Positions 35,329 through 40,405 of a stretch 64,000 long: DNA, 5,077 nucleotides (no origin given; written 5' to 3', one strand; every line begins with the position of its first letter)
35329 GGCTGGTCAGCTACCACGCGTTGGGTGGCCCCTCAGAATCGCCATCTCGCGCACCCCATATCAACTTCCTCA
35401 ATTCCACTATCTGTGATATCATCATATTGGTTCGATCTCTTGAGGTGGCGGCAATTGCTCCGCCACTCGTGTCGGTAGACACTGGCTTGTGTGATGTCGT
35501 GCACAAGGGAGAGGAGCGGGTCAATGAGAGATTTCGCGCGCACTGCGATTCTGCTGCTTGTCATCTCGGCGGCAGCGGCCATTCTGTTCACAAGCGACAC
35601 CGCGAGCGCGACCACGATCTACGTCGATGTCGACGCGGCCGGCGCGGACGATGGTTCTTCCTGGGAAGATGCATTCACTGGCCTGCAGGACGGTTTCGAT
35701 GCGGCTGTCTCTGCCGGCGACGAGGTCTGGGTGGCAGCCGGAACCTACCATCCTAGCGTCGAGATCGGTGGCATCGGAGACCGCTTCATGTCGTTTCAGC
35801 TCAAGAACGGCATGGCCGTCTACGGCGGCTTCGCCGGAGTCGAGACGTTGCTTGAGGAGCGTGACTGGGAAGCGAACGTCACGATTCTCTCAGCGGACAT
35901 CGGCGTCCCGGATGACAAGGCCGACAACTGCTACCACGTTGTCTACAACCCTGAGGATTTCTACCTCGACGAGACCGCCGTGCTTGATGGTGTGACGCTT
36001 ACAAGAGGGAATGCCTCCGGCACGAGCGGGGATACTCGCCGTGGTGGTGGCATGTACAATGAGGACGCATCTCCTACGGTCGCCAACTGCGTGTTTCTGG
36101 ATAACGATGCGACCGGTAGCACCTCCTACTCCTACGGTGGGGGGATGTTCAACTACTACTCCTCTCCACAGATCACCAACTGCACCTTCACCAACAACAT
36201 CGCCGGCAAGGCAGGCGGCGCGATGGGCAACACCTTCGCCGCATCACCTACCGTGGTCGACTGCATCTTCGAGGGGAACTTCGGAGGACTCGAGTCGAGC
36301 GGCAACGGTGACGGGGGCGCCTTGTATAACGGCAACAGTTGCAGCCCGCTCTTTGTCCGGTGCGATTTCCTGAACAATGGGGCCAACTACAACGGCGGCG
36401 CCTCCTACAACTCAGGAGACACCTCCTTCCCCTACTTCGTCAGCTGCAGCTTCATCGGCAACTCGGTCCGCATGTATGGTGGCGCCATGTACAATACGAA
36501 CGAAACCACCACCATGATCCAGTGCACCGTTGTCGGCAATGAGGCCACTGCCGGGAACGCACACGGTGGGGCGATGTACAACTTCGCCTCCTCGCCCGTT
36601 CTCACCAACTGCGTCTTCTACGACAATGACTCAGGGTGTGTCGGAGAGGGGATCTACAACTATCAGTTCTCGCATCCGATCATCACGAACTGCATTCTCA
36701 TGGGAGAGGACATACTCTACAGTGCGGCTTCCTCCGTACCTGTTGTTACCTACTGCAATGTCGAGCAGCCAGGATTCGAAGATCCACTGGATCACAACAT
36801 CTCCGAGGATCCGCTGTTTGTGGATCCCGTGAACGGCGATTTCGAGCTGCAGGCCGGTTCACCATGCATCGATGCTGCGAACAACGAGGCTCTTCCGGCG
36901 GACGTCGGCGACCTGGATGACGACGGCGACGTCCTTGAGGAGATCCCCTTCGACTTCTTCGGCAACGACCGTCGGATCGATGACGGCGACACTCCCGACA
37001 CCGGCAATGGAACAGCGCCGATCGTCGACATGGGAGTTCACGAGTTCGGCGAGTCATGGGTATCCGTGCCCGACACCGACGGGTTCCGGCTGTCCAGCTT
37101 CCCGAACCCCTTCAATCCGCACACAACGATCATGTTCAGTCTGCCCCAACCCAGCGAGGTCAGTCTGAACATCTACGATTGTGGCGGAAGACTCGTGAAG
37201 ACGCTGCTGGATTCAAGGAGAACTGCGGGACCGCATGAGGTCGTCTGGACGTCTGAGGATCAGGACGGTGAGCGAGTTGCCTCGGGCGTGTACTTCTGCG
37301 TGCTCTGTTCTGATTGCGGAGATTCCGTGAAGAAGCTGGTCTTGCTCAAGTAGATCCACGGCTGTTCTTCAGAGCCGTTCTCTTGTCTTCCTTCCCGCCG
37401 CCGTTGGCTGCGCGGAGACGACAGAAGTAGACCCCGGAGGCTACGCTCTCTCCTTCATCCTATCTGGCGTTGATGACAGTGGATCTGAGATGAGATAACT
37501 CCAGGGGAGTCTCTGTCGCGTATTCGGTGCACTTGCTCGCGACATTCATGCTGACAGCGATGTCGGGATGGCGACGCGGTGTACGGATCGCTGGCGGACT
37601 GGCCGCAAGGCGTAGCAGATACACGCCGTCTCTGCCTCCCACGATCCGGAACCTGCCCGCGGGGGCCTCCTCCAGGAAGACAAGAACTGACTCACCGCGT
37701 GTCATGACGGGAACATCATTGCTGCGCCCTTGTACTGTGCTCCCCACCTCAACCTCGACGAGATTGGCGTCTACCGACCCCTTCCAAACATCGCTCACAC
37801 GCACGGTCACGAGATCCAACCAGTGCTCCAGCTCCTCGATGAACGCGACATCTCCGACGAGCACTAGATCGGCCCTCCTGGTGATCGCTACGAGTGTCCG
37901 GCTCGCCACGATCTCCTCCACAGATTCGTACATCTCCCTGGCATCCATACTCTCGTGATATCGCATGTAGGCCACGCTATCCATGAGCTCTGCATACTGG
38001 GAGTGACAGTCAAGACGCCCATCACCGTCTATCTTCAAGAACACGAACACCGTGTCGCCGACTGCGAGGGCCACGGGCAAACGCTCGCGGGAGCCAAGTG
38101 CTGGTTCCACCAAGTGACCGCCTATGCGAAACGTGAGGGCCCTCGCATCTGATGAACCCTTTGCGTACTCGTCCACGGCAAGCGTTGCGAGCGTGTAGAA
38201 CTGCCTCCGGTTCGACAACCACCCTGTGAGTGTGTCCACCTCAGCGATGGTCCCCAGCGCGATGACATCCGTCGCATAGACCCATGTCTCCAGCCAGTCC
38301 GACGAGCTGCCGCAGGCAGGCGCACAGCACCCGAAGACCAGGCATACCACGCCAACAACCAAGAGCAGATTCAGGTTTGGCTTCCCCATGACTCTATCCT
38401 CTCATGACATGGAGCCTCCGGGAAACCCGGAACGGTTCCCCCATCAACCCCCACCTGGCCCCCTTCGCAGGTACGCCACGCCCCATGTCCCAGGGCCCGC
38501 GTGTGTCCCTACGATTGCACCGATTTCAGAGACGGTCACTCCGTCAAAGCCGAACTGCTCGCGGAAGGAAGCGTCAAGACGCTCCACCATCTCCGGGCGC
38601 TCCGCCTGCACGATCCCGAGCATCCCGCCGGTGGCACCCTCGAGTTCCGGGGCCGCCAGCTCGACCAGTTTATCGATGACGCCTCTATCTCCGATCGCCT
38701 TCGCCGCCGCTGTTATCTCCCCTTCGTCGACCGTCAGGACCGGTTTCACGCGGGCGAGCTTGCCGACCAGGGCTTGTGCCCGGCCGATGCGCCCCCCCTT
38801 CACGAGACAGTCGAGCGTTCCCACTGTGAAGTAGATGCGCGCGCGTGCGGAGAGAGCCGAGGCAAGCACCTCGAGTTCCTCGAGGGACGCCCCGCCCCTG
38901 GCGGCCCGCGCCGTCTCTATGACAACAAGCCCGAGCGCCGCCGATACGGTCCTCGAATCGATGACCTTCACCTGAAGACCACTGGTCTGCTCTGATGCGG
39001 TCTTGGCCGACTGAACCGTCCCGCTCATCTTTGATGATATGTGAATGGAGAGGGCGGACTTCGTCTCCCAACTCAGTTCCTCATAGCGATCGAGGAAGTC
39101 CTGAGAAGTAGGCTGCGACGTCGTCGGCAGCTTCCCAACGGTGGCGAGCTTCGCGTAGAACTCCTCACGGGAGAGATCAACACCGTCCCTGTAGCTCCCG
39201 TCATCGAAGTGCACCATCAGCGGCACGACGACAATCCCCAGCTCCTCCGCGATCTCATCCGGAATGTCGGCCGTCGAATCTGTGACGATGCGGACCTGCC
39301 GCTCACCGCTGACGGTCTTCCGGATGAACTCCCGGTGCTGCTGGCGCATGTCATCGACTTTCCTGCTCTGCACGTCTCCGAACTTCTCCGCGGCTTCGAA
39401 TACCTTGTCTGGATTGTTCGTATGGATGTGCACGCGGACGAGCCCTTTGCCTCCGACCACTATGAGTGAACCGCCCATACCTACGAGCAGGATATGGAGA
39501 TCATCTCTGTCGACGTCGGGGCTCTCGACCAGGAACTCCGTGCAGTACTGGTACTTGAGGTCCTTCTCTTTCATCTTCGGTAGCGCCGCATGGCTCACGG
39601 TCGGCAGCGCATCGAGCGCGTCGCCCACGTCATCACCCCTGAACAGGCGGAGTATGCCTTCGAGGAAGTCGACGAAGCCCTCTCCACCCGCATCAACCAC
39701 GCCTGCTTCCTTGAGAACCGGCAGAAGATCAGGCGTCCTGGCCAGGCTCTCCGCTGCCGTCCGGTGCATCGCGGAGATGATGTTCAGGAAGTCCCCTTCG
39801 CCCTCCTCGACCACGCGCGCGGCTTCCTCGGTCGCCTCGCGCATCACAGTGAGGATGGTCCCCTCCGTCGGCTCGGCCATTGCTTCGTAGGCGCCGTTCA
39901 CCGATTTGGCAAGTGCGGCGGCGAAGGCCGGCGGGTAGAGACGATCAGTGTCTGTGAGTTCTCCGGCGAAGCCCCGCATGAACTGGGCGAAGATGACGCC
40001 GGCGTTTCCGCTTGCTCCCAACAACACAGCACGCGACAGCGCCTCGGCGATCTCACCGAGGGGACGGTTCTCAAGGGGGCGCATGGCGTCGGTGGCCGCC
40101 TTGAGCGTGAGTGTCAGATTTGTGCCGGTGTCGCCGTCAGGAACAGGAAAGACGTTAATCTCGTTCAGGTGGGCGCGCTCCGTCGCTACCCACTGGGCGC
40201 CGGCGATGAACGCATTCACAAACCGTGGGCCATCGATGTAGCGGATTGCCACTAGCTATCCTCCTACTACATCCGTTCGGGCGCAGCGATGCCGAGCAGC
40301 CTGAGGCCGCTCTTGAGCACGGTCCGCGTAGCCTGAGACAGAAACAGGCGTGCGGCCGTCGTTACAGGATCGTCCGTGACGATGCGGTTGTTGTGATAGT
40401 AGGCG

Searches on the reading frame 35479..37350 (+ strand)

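Call 62: search_protein_families(library=pfam, proteins=[window:35479-37350:+], max_evalue=0.0001)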
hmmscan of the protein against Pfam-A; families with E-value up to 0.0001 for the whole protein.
window:35479-37350:+ (624 aa): 3 families
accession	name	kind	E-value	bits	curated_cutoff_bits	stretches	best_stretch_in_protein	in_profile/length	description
PF13860.13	FlgD_ig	-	1e-08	35.4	27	1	550-605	13-69/79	FlgD Ig-like domain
PF17161.10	DUF5123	-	6.9e-06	27.6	35.1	0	375-461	3-102/113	Domain of unknown function (DUF5123)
PF18962.6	Por_Secre_tail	-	2.5e-05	24.9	27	1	541-621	2-74/75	Secretion system C-terminal sorting domain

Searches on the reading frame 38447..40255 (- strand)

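Call 62: search_protein_families(library=pfam, proteins=[window:38447-40255:-], max_evalue=0.0001)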
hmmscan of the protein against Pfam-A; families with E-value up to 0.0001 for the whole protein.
window:38447-40255:- (603 aa): 4 families
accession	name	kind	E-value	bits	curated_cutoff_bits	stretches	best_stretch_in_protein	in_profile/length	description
PF02645.21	DegV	-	3.3e-85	286.2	27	1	321-597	2-279/280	Uncharacterised protein, DegV family COG1307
PF02734.22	Dak2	-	1.7e-37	129.4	27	1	37-202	1-173/174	DAK2 domain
PF21645.3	FakA-like_M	-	1.4e-23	82.9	24.9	1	234-309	1-79/80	Fatty acid kinase subunit A-like, middle domain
PF13684.11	FakA-like_C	-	1.1e-05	25.3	23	1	378-520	28-150/216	Fatty acid kinase subunit A-like, C-terminal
